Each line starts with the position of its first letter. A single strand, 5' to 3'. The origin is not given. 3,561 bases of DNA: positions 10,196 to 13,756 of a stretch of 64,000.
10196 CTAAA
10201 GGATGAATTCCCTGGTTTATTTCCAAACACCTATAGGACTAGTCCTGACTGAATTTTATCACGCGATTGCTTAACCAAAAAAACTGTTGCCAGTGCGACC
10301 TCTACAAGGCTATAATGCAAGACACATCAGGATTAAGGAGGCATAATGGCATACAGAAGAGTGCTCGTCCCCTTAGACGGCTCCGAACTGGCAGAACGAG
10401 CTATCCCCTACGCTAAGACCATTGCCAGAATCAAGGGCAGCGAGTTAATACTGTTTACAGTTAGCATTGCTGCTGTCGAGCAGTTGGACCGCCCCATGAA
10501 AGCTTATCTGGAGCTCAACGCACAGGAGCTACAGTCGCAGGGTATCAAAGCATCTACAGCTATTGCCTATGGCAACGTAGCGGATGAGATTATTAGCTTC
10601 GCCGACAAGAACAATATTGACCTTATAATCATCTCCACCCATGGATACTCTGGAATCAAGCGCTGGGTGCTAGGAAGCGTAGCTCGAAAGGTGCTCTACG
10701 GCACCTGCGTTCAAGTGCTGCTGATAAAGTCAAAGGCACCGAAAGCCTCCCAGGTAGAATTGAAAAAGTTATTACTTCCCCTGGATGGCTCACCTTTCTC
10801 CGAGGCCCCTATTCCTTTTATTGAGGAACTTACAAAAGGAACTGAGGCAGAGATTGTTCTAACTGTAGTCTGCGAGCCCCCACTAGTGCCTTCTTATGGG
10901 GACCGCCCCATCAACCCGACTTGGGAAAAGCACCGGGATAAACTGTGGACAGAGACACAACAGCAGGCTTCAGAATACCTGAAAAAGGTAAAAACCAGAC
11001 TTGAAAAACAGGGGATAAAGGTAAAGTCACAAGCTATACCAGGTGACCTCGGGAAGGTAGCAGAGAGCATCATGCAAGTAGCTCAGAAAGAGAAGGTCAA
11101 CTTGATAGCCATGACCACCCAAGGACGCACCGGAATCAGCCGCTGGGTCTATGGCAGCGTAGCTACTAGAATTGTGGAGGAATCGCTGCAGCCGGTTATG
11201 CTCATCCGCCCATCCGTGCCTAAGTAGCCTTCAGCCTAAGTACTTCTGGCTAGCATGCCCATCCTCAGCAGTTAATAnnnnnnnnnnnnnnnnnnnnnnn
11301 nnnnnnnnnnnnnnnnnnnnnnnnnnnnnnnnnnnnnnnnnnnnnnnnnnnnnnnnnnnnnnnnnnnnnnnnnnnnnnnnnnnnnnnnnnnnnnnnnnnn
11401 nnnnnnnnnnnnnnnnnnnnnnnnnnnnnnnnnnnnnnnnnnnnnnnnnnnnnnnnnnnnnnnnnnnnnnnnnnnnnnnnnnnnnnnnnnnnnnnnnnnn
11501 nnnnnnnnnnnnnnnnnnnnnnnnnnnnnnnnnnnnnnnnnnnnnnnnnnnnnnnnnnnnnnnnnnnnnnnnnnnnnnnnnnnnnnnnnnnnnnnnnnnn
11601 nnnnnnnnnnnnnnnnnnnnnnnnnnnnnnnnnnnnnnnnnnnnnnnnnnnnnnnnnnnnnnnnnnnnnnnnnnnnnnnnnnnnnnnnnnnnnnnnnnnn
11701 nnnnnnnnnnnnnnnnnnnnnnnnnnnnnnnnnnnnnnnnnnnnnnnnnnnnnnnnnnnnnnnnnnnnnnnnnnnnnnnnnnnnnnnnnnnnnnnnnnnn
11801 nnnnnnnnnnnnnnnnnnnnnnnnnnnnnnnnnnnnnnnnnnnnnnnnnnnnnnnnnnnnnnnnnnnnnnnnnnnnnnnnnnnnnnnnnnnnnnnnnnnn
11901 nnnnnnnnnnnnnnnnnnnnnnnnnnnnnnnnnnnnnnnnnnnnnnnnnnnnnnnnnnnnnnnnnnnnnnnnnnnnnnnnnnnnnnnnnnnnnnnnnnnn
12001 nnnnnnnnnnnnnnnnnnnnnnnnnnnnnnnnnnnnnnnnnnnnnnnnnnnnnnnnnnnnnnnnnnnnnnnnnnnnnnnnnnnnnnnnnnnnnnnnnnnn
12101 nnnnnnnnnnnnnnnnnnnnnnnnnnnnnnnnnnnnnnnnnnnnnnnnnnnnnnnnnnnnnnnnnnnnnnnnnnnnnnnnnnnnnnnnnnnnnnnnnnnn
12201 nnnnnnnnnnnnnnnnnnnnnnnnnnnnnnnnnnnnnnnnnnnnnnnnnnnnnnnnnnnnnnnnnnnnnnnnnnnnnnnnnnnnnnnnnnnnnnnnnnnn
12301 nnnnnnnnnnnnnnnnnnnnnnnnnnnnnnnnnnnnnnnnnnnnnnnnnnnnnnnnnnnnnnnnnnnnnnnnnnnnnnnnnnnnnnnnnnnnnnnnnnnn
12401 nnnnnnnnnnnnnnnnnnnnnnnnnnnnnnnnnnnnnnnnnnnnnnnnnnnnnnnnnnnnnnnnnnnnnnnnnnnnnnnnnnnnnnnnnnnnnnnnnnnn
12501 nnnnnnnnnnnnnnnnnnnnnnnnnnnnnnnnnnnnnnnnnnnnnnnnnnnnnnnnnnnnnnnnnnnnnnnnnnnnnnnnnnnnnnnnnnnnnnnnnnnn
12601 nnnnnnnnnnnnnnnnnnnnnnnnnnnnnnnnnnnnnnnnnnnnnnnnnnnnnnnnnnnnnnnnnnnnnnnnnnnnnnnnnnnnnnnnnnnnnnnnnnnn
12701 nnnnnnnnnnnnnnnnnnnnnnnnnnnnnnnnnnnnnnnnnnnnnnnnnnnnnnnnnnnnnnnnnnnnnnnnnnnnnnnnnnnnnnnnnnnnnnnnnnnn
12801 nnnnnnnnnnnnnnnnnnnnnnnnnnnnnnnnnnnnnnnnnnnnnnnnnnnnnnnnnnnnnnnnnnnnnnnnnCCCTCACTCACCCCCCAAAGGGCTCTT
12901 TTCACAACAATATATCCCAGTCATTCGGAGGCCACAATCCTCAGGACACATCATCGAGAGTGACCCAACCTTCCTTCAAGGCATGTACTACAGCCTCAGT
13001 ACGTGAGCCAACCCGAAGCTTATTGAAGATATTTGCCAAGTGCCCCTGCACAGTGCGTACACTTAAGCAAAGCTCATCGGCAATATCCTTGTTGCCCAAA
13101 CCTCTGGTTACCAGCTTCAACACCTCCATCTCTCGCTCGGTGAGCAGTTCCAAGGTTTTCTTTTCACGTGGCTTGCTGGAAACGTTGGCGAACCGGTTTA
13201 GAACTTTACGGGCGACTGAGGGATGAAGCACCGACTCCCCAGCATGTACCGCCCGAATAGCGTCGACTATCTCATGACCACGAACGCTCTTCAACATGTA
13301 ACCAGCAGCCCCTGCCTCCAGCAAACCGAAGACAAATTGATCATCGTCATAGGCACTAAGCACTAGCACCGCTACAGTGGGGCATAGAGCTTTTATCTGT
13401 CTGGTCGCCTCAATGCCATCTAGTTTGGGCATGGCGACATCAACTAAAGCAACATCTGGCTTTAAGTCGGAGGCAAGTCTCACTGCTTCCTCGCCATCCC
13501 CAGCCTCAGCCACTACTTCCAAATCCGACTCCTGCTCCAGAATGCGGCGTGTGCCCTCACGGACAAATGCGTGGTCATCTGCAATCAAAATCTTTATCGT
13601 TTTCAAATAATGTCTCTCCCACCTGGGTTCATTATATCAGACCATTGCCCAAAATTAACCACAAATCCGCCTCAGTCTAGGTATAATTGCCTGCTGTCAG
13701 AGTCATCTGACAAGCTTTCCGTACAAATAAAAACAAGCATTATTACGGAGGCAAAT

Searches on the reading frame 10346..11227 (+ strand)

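Call 66: search_protein_families(library=pfam, proteins=[window:10346-11227:+], max_evalue=0.00001)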
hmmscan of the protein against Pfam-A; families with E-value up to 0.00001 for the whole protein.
window:10346-11227:+ (293 aa): 1 family
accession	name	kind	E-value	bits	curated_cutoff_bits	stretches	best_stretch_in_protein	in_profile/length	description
PF00582.32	Usp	-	1.2e-41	143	24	2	3-128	2-141/141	Universal stress protein family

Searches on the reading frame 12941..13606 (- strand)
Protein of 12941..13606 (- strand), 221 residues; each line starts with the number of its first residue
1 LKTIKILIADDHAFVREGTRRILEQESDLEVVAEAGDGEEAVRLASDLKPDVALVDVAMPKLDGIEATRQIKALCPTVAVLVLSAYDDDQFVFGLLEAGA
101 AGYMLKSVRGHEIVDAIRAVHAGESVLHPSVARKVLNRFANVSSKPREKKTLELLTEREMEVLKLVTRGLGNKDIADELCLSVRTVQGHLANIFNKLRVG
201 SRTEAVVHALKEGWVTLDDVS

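Call 57: search_protein_families(library=pfam, proteins=[window:12941-13606:-], max_evalue=0.00001)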
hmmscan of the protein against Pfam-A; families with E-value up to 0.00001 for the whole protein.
window:12941-13606:- (221 aa): 2 families
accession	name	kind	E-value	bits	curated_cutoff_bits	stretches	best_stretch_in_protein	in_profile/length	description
PF00072.30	Response_reg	-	5.1e-27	94.7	30.2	1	6-118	1-111/111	Response regulator receiver domain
PF00196.25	GerE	-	5.6e-20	71.2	23.5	1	154-209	2-57/57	Bacterial regulatory proteins, luxR family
